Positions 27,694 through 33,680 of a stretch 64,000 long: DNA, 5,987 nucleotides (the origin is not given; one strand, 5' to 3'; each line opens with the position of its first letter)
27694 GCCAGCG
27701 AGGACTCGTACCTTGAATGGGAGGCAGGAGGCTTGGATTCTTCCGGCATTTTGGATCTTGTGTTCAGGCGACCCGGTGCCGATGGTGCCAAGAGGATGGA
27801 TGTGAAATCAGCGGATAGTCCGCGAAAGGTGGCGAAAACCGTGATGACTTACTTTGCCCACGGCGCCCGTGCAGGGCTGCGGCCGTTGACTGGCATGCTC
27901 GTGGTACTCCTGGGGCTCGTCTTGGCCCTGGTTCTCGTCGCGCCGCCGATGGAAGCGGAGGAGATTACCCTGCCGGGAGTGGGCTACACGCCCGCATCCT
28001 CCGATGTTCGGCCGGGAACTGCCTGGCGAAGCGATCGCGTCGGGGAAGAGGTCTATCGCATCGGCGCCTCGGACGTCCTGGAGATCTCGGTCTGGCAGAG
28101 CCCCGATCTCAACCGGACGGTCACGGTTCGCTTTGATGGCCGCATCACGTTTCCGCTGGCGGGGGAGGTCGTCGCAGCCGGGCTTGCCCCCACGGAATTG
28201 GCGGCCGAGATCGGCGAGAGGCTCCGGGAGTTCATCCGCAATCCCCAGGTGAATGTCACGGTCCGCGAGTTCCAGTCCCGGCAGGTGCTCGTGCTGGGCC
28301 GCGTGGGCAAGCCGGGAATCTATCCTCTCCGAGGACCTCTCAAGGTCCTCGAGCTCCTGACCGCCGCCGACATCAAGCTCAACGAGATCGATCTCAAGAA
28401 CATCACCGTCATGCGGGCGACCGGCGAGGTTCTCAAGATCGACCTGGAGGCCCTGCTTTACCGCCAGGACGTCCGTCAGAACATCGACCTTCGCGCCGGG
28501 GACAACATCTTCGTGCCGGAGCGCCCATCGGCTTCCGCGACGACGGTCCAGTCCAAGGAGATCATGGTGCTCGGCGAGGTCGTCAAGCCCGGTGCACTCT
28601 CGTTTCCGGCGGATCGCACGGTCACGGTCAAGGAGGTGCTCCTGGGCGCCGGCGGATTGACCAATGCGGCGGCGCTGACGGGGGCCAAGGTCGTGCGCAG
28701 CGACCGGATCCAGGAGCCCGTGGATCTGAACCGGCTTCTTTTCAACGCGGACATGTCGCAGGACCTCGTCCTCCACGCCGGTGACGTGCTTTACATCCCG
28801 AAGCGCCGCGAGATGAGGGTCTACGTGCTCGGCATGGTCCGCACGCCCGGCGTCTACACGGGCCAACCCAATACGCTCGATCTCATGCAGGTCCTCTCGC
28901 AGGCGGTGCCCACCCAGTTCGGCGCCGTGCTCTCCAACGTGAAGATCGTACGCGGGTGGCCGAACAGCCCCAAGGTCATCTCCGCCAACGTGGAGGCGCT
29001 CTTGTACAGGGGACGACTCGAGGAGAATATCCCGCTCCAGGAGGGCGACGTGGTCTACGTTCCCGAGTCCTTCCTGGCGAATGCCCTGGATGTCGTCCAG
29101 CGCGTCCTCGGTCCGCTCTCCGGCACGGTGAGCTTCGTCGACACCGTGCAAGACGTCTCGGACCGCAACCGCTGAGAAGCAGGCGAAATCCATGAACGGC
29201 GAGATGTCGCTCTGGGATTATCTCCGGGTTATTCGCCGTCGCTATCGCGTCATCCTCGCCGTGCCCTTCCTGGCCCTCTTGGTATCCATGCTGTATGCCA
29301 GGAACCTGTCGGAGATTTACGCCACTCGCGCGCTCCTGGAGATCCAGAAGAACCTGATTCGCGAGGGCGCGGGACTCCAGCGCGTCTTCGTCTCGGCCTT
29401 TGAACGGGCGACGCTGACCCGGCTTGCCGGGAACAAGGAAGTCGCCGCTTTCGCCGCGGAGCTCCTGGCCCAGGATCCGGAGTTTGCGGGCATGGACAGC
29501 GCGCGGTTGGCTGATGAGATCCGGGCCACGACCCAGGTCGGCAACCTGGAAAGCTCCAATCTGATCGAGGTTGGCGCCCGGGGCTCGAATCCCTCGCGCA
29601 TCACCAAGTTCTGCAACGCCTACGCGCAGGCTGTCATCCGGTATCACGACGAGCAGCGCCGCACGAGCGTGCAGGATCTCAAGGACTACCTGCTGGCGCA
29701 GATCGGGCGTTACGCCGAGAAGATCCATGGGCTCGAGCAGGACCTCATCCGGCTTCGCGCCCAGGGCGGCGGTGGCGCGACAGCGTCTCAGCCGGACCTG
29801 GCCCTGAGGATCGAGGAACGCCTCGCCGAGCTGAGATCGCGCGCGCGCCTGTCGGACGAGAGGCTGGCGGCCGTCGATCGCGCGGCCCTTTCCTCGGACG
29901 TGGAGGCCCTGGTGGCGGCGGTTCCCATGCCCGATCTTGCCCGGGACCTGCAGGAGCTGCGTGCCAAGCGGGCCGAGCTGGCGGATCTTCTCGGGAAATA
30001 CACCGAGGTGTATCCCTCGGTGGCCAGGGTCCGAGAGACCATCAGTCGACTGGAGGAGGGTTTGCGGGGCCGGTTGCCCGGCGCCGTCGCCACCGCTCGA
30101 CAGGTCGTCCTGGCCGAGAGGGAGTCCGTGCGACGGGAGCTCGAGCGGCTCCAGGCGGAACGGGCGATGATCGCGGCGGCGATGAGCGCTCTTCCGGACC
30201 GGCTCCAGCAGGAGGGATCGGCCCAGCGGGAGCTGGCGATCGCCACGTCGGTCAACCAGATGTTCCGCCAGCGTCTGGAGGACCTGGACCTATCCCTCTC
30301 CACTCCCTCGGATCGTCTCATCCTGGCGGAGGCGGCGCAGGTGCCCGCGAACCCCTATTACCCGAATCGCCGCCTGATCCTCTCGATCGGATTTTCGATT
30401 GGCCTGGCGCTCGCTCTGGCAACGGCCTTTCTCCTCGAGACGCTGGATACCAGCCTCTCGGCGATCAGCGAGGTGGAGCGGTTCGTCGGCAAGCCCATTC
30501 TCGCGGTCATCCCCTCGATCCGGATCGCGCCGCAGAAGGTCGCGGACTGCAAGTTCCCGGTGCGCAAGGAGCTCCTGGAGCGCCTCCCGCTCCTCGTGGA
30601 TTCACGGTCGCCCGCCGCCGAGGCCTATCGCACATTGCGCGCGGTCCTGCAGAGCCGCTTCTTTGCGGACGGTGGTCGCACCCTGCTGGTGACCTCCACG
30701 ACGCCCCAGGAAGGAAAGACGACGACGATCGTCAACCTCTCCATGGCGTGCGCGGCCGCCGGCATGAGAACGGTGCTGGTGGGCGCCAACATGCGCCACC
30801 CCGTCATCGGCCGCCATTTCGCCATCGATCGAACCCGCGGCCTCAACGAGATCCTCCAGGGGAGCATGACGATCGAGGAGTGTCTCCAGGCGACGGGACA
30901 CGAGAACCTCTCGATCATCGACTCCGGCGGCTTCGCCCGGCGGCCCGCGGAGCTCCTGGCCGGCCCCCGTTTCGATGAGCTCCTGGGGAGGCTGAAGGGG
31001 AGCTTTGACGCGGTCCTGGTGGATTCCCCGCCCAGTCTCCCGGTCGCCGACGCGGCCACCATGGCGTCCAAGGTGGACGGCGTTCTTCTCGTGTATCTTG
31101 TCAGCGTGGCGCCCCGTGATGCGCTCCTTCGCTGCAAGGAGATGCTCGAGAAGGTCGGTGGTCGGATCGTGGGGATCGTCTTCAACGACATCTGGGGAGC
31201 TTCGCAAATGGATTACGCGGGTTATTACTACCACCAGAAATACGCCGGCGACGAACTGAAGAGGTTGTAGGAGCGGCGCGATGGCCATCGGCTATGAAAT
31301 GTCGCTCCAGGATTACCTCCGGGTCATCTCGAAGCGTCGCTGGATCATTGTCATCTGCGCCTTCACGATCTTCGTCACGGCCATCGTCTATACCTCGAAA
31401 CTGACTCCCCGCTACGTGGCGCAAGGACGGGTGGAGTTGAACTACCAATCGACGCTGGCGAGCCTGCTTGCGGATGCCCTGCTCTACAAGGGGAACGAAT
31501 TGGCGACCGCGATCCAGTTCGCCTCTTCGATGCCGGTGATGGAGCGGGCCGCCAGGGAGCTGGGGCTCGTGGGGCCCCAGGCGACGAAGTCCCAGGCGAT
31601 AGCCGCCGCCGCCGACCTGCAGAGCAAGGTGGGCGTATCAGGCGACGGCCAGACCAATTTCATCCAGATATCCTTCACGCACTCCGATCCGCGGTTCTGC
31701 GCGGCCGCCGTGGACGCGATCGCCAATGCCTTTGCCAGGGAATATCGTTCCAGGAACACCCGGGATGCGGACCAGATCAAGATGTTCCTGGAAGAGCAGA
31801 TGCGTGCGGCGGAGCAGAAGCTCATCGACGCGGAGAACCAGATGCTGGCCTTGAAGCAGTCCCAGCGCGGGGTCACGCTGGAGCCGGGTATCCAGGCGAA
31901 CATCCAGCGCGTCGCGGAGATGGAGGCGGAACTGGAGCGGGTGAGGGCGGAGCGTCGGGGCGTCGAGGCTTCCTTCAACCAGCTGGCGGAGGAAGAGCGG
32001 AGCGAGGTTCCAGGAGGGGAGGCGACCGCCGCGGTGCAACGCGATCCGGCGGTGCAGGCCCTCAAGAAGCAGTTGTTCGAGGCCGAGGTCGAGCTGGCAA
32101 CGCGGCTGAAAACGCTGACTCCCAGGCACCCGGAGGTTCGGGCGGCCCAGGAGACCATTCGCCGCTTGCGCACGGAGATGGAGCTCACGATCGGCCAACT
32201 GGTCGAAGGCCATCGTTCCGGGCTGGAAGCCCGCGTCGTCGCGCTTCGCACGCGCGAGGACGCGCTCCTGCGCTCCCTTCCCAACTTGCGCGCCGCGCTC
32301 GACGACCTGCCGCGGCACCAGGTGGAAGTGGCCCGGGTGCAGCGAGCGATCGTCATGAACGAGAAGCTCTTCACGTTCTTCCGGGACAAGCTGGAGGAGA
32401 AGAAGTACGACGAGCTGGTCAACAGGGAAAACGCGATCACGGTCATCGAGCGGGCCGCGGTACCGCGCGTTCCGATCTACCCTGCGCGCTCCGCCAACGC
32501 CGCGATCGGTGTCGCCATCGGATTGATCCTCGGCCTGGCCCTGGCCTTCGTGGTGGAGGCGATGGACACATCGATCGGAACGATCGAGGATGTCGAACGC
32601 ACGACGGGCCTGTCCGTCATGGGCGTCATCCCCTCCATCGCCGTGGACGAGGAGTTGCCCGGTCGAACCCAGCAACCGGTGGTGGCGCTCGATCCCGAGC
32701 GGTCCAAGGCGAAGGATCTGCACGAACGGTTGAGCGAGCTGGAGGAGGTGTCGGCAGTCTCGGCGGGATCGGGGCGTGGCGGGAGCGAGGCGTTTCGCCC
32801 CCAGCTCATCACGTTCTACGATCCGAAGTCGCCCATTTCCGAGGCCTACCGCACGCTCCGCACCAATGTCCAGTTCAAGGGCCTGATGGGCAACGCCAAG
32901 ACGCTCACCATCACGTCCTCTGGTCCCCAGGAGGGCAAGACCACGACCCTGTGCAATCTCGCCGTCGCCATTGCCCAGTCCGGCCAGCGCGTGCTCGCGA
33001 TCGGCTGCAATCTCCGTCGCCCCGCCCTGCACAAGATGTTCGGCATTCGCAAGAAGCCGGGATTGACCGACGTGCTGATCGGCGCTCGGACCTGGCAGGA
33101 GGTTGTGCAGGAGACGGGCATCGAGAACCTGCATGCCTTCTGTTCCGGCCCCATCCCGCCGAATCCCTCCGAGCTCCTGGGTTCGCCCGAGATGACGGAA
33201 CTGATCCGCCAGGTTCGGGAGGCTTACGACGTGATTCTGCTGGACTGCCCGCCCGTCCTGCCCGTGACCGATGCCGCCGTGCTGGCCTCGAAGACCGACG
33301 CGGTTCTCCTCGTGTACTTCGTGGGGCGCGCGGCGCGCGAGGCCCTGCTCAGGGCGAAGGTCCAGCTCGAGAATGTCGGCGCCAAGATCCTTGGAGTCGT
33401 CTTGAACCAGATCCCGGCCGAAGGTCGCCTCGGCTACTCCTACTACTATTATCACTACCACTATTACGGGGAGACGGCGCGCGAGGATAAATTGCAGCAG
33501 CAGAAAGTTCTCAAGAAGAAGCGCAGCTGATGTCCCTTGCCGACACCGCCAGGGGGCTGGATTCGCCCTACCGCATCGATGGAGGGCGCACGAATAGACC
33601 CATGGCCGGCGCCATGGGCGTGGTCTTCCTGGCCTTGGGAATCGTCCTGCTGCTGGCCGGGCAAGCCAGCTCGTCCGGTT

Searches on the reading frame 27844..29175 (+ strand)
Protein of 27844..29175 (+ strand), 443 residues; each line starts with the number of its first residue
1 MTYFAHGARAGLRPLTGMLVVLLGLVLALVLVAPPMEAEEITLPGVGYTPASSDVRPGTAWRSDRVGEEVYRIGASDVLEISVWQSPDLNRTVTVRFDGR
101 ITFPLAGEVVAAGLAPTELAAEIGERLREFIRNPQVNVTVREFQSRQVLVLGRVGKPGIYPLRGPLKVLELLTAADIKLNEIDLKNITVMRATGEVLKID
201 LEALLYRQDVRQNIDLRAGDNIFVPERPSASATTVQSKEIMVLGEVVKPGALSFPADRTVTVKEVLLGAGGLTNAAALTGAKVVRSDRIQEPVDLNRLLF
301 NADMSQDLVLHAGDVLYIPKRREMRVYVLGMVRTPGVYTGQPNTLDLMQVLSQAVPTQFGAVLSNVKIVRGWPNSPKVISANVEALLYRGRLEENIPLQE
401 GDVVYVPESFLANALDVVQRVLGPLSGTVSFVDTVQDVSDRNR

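Call 65: search_protein_families(library=ncbifam, proteins=[window:27844-29175:+], max_evalue=0.00001)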
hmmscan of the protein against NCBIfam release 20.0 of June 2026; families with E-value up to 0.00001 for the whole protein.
window:27844-29175:+ (443 aa): 5 families
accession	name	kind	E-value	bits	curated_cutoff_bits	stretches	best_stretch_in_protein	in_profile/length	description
TIGR03027.2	pepcterm_export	equivalog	1.4e-59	200.5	180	3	70-227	2-167/169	XrtA/PEP-CTERM system exopolysaccharide export protein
TIGR03028.1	EpsE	equivalog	7.9e-44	149.8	262.65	2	71-228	2-163/239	polysaccharide export protein EpsE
NF011658.0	PRK15078.1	subfamily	5.5e-42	143.9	333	2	70-226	84-251/380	polysaccharide export protein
NF041843.1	EpsY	equivalog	4.3e-25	88.2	320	1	68-192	50-174/211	exopolysaccharide export protein EpsY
NF011722.0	PRK15175.1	equivalog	2.1e-07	30.1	456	1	100-191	112-204/355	Vi polysaccharide ABC transporter protein VexA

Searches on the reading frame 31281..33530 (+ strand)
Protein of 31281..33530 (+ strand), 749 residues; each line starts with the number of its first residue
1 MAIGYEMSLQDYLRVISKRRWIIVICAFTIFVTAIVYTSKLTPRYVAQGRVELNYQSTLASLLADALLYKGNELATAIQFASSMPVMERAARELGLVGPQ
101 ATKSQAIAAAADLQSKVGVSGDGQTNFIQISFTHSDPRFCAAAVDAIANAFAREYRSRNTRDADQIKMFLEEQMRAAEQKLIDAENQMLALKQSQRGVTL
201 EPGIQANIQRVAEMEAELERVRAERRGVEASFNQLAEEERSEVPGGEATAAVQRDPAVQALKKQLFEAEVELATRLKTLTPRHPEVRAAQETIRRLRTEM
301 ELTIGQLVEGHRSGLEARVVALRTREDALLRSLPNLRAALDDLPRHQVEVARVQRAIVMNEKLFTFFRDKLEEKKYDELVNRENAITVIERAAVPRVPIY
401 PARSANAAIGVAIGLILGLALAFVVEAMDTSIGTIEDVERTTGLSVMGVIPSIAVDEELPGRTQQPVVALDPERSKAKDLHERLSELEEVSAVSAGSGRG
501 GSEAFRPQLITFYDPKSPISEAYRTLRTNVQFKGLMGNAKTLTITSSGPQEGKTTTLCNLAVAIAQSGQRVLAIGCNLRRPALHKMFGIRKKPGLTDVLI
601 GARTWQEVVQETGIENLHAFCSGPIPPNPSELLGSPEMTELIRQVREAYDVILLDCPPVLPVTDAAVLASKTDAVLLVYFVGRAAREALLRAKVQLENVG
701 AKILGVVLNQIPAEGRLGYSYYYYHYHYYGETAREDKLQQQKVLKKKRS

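Call 7: search_protein_families(library=pfam, proteins=[window:31281-33530:+], max_evalue=0.001)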
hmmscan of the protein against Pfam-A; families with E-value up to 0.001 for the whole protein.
window:31281-33530:+ (749 aa): 6 families
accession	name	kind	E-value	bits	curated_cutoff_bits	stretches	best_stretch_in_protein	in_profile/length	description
PF13614.12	AAA_31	-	5.2e-12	46.5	27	1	552-676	14-144/177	AAA domain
PF01656.29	CbiA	-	2.4e-07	31.2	25.4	1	544-713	3-85/125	CobQ/CobB/MinD/ParA nucleotide binding domain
PF13807.11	GNVR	-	3.2e-06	27.4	27.7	1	347-424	3-79/82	G-rich domain on putative tyrosine kinase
PF02706.20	Wzz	-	5.4e-05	23.9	25.5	1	6-93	2-90/91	Chain length determinant protein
PF00142.24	Fer4_NifH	-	5.8e-05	23.1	25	1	552-600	12-60/271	4Fe-4S iron sulfur cluster binding proteins, NifH/frxC family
PF09140.17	MipZ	-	0.00043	20.1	20.7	0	551-657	12-108/262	ATPase MipZ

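Call 65: search_protein_families(library=ncbifam, proteins=[window:31281-33530:+], max_evalue=0.00001)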
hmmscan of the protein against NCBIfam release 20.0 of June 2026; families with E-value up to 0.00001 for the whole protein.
window:31281-33530:+ (749 aa): 15 families
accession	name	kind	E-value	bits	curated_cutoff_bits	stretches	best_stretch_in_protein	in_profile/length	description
TIGR01005.1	eps_transp_fam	subfamily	1.2e-68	232.1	411.7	2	514-728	521-737/754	exopolysaccharide transport protein family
NF008568.0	PRK11519.1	equivalog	1.7e-58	198.5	1068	2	506-730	493-717/720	tyrosine-protein kinase Wzc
TIGR01007.1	eps_fam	subfamily_domain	5.8e-58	195.8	108.05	1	521-724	1-203/204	polysaccharide biosynthesis tyrosine autokinase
NF007350.0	PRK09841.1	equivalog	6.3e-50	170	1248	1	514-728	506-720/726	tyrosine-protein kinase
TIGR03007.1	pepcterm_ChnLen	equivalog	7.5e-46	156.4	278.85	1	9-459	3-469/498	XrtA system polysaccharide chain length determinant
TIGR03029.1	EpsG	equivalog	2.4e-43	148.3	313.8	1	503-710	67-274/274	chain length determinant protein tyrosine kinase EpsG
TIGR03018.1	pepcterm_TyrKin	hypoth_equivalog_domain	3.3e-39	134.4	230.65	1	509-709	1-207/207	XrtA-associated tyrosine autokinase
TIGR03017.1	EpsF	equivalog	6.3e-34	117.4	422.75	1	7-450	1-443/444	chain length determinant protein EpsF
TIGR01969.1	minD_arch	subfamily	1.1e-15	57.6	201.75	1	542-712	3-171/251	cell division ATPase MinD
TIGR01006.1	polys_exp_MPA1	subfamily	8.1e-14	51.6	296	1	380-452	152-223/226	CspC family polysaccharide chain length determinant protein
TIGR01968.1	minD_bact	equivalog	7.6e-09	35.3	212.9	1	540-660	2-123/261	septum site-determining protein MinD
TIGR03453.1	partition_RepA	equivalog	2.3e-06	26.7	348.45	0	639-673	225-259/387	plasmid partitioning protein RepA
TIGR01010.1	BexC_CtrB_KpsE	subfamily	4.9e-06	25.9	437.5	0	116-229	121-234/362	polysaccharide export inner-membrane protein, BexC/CtrB/KpsE family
NF047398.1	AAA_KGGVGR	domain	5.5e-06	26.8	90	0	552-608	15-74/190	KGGVGR-motif variant AAA ATPase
TIGR01281.1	DPOR_bchL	equivalog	5.9e-06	25.8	345.15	0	552-600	12-59/268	ferredoxin:protochlorophyllide reductase (ATP-dependent) iron-sulfur ATP-binding protein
